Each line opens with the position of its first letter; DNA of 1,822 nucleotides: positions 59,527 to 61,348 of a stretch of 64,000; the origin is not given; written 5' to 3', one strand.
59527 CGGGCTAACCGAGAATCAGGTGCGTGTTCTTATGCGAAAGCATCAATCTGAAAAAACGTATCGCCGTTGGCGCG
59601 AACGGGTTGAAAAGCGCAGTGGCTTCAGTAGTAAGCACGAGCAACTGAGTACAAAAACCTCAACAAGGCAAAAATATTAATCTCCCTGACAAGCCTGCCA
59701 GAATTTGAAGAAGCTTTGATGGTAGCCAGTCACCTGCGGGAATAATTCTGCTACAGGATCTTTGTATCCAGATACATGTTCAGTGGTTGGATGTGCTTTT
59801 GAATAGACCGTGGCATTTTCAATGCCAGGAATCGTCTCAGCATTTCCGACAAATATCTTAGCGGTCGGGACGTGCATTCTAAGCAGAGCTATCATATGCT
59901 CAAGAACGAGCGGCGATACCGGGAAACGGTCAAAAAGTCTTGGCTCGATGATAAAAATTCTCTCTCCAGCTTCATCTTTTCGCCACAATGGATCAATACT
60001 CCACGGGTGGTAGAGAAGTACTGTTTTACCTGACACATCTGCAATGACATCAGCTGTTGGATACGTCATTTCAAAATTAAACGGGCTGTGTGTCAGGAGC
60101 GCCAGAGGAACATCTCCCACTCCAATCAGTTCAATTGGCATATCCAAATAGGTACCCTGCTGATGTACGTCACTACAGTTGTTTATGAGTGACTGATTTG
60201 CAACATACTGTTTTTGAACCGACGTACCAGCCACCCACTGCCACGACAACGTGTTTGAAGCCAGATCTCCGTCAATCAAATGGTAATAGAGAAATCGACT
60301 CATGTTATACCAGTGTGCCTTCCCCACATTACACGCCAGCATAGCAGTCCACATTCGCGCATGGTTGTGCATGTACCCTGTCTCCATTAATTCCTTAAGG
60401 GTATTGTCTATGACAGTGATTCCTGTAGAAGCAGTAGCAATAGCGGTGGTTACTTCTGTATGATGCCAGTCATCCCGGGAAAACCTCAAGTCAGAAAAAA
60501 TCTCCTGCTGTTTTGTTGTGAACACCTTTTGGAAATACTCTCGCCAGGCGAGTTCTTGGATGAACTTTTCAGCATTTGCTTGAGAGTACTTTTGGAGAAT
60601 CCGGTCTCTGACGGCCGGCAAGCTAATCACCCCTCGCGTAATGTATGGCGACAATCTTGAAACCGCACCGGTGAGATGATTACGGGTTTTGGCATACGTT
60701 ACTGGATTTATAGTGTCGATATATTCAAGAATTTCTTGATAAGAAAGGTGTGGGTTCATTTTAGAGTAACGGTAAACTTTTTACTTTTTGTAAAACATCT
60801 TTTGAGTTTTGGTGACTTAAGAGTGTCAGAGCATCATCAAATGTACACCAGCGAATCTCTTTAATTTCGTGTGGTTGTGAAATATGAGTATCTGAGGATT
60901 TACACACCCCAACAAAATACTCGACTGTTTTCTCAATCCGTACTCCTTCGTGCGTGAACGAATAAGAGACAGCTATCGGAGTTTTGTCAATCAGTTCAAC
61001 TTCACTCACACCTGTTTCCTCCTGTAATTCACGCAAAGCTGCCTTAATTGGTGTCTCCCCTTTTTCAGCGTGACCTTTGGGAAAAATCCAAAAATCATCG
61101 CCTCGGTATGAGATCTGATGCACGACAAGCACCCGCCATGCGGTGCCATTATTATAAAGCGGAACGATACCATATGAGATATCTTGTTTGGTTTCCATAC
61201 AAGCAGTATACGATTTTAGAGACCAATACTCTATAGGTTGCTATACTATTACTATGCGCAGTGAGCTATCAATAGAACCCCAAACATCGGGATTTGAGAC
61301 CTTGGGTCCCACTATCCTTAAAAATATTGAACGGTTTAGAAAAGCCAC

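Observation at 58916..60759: Photolyase/cryptochrome-related protein with apparently swapped domain order, clustered with DUF2805 and a flavin-reductase-like gene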

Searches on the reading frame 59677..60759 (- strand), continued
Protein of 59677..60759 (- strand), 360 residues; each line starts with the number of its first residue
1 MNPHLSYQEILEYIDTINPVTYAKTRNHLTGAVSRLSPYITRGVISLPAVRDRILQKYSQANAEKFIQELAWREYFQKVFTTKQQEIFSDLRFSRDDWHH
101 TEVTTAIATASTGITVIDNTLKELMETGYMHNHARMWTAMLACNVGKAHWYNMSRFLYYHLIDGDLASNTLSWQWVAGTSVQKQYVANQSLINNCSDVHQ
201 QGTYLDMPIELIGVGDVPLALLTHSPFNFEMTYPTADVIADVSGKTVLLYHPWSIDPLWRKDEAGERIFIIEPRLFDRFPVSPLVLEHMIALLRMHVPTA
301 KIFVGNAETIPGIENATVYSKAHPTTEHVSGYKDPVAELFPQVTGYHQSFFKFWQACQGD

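Call 68: search_protein_families(library=pfam, proteins=[L018:3751-5472:+, L016:3218-3937:-, L057:7105-7617:+, L022:7084-8208:-, L021:7881-9137:+, L073:7676-8491:-, L030:4334-5836:+, L075:7077-8549:+, L082:3959-5191:+], max_evalue=0.001)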
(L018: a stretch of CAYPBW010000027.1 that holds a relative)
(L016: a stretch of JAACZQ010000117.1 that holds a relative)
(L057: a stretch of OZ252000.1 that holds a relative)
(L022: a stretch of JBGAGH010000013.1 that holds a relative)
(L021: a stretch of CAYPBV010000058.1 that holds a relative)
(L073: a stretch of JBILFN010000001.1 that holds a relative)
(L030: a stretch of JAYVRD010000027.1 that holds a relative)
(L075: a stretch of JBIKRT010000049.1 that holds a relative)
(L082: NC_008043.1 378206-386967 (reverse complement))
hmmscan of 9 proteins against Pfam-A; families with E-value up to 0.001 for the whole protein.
L018:3751-5472:+ (574 aa): 2 families
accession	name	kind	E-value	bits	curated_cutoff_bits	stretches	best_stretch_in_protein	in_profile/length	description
PF04244.19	DPRP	-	6.6e-54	183.5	22.1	1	89-304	2-224/224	Deoxyribodipyrimidine photo-lyase-related protein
PF03441.19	FAD_binding_7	-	4.8e-07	29.8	27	1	385-478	5-106/203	FAD binding domain of DNA photolyase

L016:3218-3937:- (240 aa): 8 families
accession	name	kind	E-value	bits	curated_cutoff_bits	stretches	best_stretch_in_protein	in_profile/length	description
PF00106.31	adh_short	-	1.1e-44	152.8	26.6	1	10-194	1-188/195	short chain dehydrogenase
PF13561.12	adh_short_C2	-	1.1e-30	107.5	27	1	19-227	6-225/236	Enoyl-(Acyl carrier protein) reductase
PF08659.16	KR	-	9.8e-12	45.6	22.6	1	12-166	3-160/180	KR domain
PF01370.27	Epimerase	-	4.8e-09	36.4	20.9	1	12-126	1-103/240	NAD dependent epimerase/dehydratase family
PF16363.11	GDP_Man_Dehyd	-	1.6e-05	25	27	1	13-125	1-113/332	GDP-mannose 4,6 dehydratase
PF23441.1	SDR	-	0.00027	20.8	27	0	12-195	10-201/258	SDR-like rossmann domain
PF03435.24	Sacchrp_dh_NADP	-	0.00062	20.5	25.1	0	12-92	1-77/129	Saccharopine dehydrogenase NADP binding domain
PF13460.12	NAD_binding_10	-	0.00068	20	27.2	1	16-133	1-89/184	NAD(P)H-binding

L057:7105-7617:+ (171 aa): 1 family
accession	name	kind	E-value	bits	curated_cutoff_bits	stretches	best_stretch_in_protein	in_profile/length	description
PF03061.28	4HBT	-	8.8e-17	61.6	20.6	1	27-99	1-74/79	Thioesterase superfamily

L022:7084-8208:- (375 aa): 2 families
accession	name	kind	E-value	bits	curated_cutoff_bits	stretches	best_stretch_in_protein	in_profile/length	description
PF01613.24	Flavin_Reduct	-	2.9e-14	53.9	27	1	55-192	8-138/153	Flavin reductase like domain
PF10504.14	DUF2452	-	5.2e-09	36.2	25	1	290-368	57-138/156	Protein of unknown function (DUF2452)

L021:7881-9137:+ (419 aa): 1 family
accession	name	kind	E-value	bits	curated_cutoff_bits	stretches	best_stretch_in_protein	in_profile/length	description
PF01619.24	Pro_dh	-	9.2e-74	248.9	27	1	90-403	3-276/278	Proline dehydrogenase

L073:7676-8491:- (272 aa): 1 family
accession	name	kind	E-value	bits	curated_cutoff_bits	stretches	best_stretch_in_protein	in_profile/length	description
PF01553.26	Acyltransferase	-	1.4e-08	35.1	23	1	52-203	3-131/132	Acyltransferase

L030:4334-5836:+ (501 aa): 2 families
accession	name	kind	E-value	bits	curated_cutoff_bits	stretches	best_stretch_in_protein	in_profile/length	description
PF03441.19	FAD_binding_7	-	4.4e-67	225.8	27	1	267-464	1-202/203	FAD binding domain of DNA photolyase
PF00875.24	DNA_photolyase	-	3e-19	70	26.6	1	10-135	2-126/164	DNA photolyase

L075:7077-8549:+ (491 aa): 6 families
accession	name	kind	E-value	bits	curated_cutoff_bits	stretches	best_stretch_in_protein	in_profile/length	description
PF11066.14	DUF2867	-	6e-35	121.1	27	1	341-481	6-142/142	Protein of unknown function (DUF2867)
PF13460.12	NAD_binding_10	-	3.9e-11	43.6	27.2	1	14-155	1-133/184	NAD(P)H-binding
PF05368.20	NmrA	-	5.5e-10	39.8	27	1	8-237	3-235/298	NmrA-like family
PF01370.27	Epimerase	-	1.6e-09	38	20.9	1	10-109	1-102/240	NAD dependent epimerase/dehydratase family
PF16363.11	GDP_Man_Dehyd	-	0.00011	22.3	27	1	11-73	1-70/332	GDP-mannose 4,6 dehydratase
PF07993.18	NAD_binding_4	-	0.00065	19.4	20.1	0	12-46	1-38/258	Male sterility protein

L082:3959-5191:+ (410 aa): 1 family
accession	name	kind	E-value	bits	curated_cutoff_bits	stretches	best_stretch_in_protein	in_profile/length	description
PF03441.19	FAD_binding_7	-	1.2e-22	80.8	27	1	80-209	1-128/203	FAD binding domain of DNA photolyase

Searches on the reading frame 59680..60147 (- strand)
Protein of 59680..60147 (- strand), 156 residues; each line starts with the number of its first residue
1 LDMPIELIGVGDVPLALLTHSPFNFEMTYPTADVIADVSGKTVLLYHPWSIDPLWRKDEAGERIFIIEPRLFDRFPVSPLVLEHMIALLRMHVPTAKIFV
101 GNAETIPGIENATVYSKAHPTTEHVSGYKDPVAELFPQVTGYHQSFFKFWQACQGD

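Call 34: predict_structure(alignment_id=A2)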
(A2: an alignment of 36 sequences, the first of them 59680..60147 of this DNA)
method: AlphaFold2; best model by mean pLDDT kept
length: 156 residues; sequences in the alignment: 36
mean_pLDDT: 92.4   pTM: 0.77
mean pLDDT of the five models: 92.4, 92.1, 89.2, 88.3, 87.4
residues with pLDDT >= 90: 117; 70-90: 37; 50-70: 2; < 50: 0
segments of 3 or more residues with pLDDT < 50: none
pLDDT, mean of each block of 10 residues (from residue 1): 77 83 89 98 96 95 98 94 97 98 98 97 95 85 91 85
secondary structure, 60 per line:
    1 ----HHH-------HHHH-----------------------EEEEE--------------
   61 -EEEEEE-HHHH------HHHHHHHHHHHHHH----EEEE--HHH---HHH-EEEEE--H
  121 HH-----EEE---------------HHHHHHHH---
elements in order: H15-18 E42-46 E62-67 H69-72 H79-92 E97-100 E113-117 E128-130 H146-153

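Call 36: search_protein_families(library=pfam, alignment_id=A2, max_evalue=10)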
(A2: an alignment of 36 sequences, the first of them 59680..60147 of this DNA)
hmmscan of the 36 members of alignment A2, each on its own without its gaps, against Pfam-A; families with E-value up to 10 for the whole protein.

A. member 1, window:59680-60147:- (156 aa): 0 families

B. families by the number of members that match (of 36 scanned): 2 families
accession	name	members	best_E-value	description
PF20204.3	DUF6566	6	0.015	Domain of unknown function (DUF6566)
PF00650.25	CRAL_TRIO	1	0.037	CRAL/TRIO domain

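Call 45: fold_search(model_id=the predicted structure, library=pdb)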
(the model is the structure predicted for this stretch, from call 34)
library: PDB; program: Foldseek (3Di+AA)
matches with E <= 10: 751; with E <= 0.001: 0
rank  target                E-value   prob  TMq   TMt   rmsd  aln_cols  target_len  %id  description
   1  4p7c_A                1.4e-02  0.72  0.26  0.15   6.5        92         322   18  Crystal structure of putative methyltransferase from Pseudomonas syringae pv. tomato (released 2014-04-09)
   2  6pa7_K                2.9e-02  0.51  0.29  0.18  14.5       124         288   11  The cryo-EM structure of the human DNMT3A2-DNMT3B3 complex bound to nucleosome. (released 2020-06-17)
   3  8eih_B                9.3e-02  0.30  0.30  0.13  17.4       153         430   15  Cryo-EM structure of human DNMT3B homo-tetramer (form I) (released 2023-09-20)
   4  8qev_B                1.1e-01  0.20  0.22  0.14   7.4        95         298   17  Crystal structure of ornithine transcarbamylase from Arabidopsis thaliana (AtOTC) in complex with carbamoyl phosphate (released 2023-12-06)
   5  3k9w                  1.1e-01  0.66  0.39  0.38   6.2       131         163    6  Crystal structure of phosphopantetheine adenylyltransferase from Burkholderia pseudomallei with hydrolyzed 3'-dephospho  (released 2009-11-03)
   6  9g3o_BC               1.2e-01  0.07  0.16  0.16  18.2       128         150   12  Circularly permuted lumazine synthase 24-pentamer spherical cage (released 2025-03-05)
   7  2pfs                  1.5e-01  0.35  0.29  0.33   7.5       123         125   12  Crystal structure of universal stress protein from Nitrosomonas europaea (released 2007-05-08)
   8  1zq9_A                1.6e-01  0.30  0.26  0.16   9.0        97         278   14  Crystal structure of human Dimethyladenosine transferase (released 2005-05-31)
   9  7pxe_A                1.6e-01  0.28  0.30  0.07   9.9       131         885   14  Ca2+ bound Drosophila Slo channel (released 2021-12-15)
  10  3pxu                  1.8e-01  0.57  0.38  0.38   6.2       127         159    8  Crystal structure of phosphopantetheine adenylyltransferase from Burkholderia pseudomallei bound to dephospho-coenzyme A (released 2010-12-22)
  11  2z08                  1.9e-01  0.28  0.27  0.31   5.7        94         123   21  Crystal structure of uncharacterized conserved protein from Thermus thermophilus HB8 (released 2007-11-13)
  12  6wbt_D                1.9e-01  0.18  0.26  0.12   6.1       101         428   11  2.52 Angstrom Resolution Crystal Structure of 6-phospho-alpha-glucosidase from Gut Microorganisms in Complex with NAD  (released 2021-03-31)
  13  9n78_NL               2.0e-01  0.30  0.27  0.17   8.7        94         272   16  SSU processome maturation and disassembly, State L (released 2025-11-05)
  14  4pim_B                2.2e-01  0.41  0.30  0.17   4.5        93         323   17  Ergothioneine-biosynthetic methyltransferase EgtD, apo form (released 2014-12-03)
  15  9g3o_BB               2.2e-01  0.06  0.16  0.16  18.4       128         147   12  Circularly permuted lumazine synthase 24-pentamer spherical cage (released 2025-03-05)
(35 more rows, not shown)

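Call 86: search_protein_representatives(alignment_id=A2)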
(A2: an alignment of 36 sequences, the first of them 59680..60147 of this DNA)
Query: 36 sequences, 157 profile positions. Proteins with E-value up to 0.001 (for the whole library): 261; up to 1e-10: 166; up to 1e-30: 26. The best 150 are listed.
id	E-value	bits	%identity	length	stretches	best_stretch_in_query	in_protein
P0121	7.5e-57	208.0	-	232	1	1-155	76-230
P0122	1.7e-56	206.8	-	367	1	1-155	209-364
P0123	4.2e-56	205.6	-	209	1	1-156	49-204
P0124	1.0e-52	194.6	-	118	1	39-154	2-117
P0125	8.1e-50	185.2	-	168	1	2-155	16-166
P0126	2.5e-49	183.6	-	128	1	27-155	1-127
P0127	2.0e-45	170.9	-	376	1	1-155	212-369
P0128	2.2e-45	170.7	-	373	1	1-154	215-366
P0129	1.6e-44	167.9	-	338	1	1-156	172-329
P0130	2.1e-43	164.3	-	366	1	1-154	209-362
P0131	1.3e-42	161.8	-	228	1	1-153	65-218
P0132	2.1e-42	161.1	-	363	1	1-155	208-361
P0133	4.0e-41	156.9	-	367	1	1-155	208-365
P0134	2.0e-40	154.7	-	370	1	1-154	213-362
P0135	2.6e-38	147.8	-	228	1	1-155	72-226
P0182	6.9e-23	97.7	-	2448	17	87-138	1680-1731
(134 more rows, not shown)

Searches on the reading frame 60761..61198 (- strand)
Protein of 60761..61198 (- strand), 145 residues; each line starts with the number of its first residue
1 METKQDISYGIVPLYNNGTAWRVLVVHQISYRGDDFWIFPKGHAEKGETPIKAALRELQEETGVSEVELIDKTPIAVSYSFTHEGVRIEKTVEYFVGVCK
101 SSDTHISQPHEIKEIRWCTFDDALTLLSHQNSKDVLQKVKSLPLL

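Call 3: search_protein_families(library=pfam, proteins=[window:60761-61198:-], max_evalue=0.1)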
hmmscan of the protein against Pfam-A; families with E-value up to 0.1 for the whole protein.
window:60761-61198:- (145 aa): 3 families
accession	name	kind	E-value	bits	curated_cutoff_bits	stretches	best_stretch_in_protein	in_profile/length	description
PF00293.34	NUDIX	-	9.6e-23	81.1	21.1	1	7-136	4-131/134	NUDIX domain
PF14815.12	NUDIX_4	-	2.7e-05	24.4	35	1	36-122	26-97/113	NUDIX domain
PF01638.23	HxlR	-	0.0018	18.5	20.8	1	21-93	6-77/91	HxlR-like helix-turn-helix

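Call 4: search_protein_families(library=ncbifam, proteins=[window:60761-61198:-], max_evalue=0.1)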
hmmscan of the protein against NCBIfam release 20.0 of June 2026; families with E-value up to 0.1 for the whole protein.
window:60761-61198:- (145 aa): 24 families
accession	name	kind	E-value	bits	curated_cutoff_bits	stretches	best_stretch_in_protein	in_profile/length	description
NF052459.1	OxoGTPPhMutT1Mycb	equivalog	5.3e-12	45.4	475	1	18-142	15-128/292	8-oxo-(d)GTP phosphatase MutT1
NF001936.0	PRK00714.1-3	equivalog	7.8e-12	45.3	118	1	34-84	34-84/155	RNA pyrophosphohydrolase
NF001938.0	PRK00714.1-5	equivalog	1.3e-10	40.9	116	1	32-90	42-100/172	RNA pyrophosphohydrolase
NF001937.0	PRK00714.1-4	equivalog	2.9e-08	33.5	139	1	33-91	29-89/161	RNA pyrophosphohydrolase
NF006961.0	PRK09438.1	equivalog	6.4e-08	32.2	103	1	20-137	21-144/151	dihydroneopterin triphosphate diphosphatase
NF041652.1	Nud_hyd_Dein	equivalog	9.3e-08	32.4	200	1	32-126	40-130/152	Nudix hydrolase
NF008736.0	PRK11762.1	equivalog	1.6e-07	31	169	1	11-88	52-127/186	ADP compounds hydrolase NudE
NF006530.0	PRK08999.1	equivalog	1.7e-07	30.6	245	1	35-99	33-96/315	Nudix family hydrolase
NF008044.0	PRK10776.1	equivalog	2.3e-07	30.7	148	1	35-69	31-67/130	8-oxo-dGTP diphosphatase MutT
TIGR00586.1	mutt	equivalog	8.5e-07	29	97.9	1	36-122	33-110/129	8-oxo-dGTP diphosphatase MutT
NF001935.0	PRK00714.1-2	equivalog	1e-06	28.3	259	1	34-91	30-89/183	RNA pyrophosphohydrolase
TIGR02705.1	nudix_YtkD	equivalog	2.1e-06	27.4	154.4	1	38-69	48-79/156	RNA deprotection pyrophosphohydrolase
NF002995.0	PRK03759.1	equivalog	4.9e-06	26.3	127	1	42-129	71-156/185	isopentenyl-diphosphate Delta-isomerase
NF001934.0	PRK00714.1-1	equivalog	3.2e-05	23.4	241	1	33-90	29-88/176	RNA pyrophosphohydrolase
NF003785.0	PRK05379.1-1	equivalog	7.5e-05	22.1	418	1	23-125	216-322/347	bifunctional nicotinamide-nucleotide adenylyltransferase/Nudix hydroxylase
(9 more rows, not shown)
